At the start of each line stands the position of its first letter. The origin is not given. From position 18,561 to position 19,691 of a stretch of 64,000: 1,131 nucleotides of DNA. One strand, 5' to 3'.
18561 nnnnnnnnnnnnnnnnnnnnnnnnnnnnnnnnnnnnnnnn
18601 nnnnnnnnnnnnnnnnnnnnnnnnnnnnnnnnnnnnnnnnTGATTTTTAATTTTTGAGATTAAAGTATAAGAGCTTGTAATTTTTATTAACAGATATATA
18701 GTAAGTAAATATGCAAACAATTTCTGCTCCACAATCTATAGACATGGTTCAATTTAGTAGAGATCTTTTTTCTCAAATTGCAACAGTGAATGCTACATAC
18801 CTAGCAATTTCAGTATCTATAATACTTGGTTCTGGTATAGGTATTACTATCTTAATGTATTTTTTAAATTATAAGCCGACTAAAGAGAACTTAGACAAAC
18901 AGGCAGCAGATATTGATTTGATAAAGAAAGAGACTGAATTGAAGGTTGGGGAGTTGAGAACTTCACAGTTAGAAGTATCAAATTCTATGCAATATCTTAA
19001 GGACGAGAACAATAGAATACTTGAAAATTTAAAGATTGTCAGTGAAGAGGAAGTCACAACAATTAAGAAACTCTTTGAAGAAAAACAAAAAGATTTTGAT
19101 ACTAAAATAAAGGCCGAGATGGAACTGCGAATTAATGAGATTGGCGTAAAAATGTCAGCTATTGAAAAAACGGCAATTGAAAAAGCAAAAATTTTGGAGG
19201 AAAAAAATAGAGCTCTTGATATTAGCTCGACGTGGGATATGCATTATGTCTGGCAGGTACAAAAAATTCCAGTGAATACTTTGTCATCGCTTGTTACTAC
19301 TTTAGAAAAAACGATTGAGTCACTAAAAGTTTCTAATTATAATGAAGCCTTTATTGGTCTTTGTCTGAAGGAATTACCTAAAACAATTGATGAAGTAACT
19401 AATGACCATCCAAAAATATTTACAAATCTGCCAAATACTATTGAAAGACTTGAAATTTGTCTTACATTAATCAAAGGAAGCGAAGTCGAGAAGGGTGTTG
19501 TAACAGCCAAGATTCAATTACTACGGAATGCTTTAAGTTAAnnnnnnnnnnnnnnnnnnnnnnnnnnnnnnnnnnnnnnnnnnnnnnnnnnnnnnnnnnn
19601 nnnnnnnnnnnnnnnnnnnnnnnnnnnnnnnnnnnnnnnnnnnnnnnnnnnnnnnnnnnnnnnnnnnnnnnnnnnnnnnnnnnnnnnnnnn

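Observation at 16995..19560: AT-rich 2.5-kb island abutting uvrB: Schlafen-like AlbA_2 protein plus membrane-anchored Vsr/DUF2726-like endonuclease (plus coiled-coil TM protein) as a candidate novel defence module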

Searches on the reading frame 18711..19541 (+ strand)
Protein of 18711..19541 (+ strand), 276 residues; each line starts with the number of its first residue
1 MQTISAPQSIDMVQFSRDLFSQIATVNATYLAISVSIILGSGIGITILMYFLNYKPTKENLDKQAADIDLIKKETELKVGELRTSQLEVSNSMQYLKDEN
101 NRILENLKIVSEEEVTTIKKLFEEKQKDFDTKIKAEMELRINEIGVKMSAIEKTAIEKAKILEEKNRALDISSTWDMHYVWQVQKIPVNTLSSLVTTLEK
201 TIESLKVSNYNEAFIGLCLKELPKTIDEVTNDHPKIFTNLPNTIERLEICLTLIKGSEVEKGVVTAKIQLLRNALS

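Call 3: search_protein_families(library=pfam, proteins=[window:18711-19541:+], max_evalue=0.1)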
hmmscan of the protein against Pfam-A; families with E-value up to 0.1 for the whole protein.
window:18711-19541:+ (276 aa): 0 families

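Call 4: search_protein_families(library=padloc, proteins=[window:18711-19541:+], max_evalue=0.1)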
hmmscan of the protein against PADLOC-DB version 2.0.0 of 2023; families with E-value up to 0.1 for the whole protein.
window:18711-19541:+ (276 aa): 0 families

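Call 5: search_protein_families(library=ncbifam, proteins=[window:18711-19541:+], max_evalue=0.1)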
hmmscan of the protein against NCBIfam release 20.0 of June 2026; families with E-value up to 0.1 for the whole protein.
window:18711-19541:+ (276 aa): 1 family
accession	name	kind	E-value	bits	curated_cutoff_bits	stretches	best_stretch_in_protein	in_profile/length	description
NF045800.1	FibBindPlpA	equivalog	0.078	11.2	1300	1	74-159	503-588/965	fibronectin-binding protein PlpA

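Call 6: search_protein_families(library=phrogs, proteins=[window:18711-19541:+], max_evalue=0.1)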
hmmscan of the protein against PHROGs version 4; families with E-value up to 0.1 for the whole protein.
window:18711-19541:+ (276 aa): 2 families
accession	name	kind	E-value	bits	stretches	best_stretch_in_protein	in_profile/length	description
phrog_58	-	tail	0.0014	18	1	53-190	1216-1350/1544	tail length tape measure protein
phrog_3667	-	unknown function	0.0032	18.7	1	28-105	5-76/102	-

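Call 54: find_homologous_proteins(query=window:18711-19541:+, max_evalue=0.001)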
Query window:18711-19541:+ (276 aa): 6 proteins with E <= 0.001 among 1185 candidates.
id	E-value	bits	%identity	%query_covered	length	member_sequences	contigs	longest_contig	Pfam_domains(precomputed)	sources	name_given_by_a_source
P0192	1.5e-167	573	100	100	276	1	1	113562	-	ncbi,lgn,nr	ncbi:MAG: hypothetical protein PHG25_00300 [Candidatus Pacebacteria bacterium]|nr:hypothetical prote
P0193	8.9e-92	325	60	100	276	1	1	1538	-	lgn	-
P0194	5.3e-83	297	55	100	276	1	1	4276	-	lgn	-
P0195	7.8e-82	293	55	100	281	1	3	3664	-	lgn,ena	-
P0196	9.6e-80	286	54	100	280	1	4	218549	-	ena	-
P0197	1.3e-67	246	58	78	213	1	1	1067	-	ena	-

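Call 56: find_encoding_contigs(protein=P0196, flank=8000, max_places=3)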
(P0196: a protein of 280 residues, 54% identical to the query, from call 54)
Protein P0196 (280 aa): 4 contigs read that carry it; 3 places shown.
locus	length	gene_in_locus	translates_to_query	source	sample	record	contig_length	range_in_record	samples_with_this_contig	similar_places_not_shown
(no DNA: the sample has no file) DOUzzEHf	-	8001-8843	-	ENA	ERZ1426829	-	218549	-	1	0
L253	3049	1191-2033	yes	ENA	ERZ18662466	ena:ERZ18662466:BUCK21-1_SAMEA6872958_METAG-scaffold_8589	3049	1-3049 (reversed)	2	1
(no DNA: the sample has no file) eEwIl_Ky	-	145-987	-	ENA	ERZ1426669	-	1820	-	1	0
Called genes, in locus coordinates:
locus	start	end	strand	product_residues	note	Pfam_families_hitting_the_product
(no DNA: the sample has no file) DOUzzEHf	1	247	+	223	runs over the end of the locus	PF01222:ERG4_ERG24, PF02544:Steroid_dh, PF06966:DUF1295, PF04140:ICMT, PF04191:PEMT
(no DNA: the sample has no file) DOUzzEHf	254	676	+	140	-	-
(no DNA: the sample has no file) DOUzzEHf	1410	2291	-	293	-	-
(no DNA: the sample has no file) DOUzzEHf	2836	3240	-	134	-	-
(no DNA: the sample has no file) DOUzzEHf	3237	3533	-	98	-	-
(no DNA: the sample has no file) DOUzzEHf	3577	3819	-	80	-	-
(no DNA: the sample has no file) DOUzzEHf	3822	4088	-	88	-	-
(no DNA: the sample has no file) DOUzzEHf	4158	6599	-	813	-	PF02384:N6_Mtase, PF20473:MmeI_Mtase (faint)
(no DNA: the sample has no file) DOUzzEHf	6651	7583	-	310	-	-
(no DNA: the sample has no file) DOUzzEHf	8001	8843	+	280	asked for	-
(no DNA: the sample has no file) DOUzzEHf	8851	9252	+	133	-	PF05014:Nuc_deoxyrib_tr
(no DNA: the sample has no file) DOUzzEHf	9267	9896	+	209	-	PF00300:His_Phos_1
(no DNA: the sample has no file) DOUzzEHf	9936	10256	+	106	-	-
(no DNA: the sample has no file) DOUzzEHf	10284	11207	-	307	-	PF00890:FAD_binding_2 (faint), PF01134:GIDA (faint), PF01266:DAO (faint), PF03486:HI0933_like (faint), PF07992:Pyr_redox_2, PF12831:FAD_oxidored (weak), PF13738:Pyr_redox_3, PF00070:Pyr_redox (weak)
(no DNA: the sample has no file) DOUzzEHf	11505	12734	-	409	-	PF00091:Tubulin, PF12327:FtsZ_C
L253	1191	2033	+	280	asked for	-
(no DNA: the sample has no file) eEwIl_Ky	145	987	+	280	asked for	-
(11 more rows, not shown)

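Call 57: find_encoding_contigs(protein=P0194, flank=5000, max_places=2)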
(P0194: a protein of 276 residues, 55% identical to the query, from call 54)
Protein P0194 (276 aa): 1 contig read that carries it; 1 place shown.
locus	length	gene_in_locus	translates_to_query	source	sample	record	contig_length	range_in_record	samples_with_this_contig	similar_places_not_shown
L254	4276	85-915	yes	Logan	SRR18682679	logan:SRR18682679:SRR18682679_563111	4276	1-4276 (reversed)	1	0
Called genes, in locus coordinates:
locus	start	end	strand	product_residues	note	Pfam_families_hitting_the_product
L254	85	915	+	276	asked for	-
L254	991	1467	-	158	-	-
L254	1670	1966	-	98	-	PF00076:RRM_1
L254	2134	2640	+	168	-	-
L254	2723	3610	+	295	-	PF00903:Glyoxalase (weak), PF06983:3-dmu-9_3-mt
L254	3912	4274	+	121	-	?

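Call 58: find_encoding_contigs(protein=P0195, flank=5000, max_places=3)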
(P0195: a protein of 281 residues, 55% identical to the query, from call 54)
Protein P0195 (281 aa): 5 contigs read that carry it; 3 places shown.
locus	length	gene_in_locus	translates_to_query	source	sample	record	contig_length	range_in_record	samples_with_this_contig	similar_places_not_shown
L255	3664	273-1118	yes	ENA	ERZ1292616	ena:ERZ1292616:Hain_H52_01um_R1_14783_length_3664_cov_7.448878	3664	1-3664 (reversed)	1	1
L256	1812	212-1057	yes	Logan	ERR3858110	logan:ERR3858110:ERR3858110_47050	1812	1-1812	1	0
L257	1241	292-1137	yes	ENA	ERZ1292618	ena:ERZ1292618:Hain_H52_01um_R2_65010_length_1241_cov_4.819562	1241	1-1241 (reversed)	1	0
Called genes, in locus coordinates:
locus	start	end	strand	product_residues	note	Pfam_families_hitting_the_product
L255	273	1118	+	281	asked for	-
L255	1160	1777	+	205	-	PF01551:Peptidase_M23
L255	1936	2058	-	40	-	-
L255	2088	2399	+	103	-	PF24839:DUF7718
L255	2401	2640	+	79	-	PF18882:DUF5647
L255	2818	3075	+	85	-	-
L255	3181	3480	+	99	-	-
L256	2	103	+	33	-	?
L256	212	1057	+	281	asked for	-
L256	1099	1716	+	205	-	PF01551:Peptidase_M23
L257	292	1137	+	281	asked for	-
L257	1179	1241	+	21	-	?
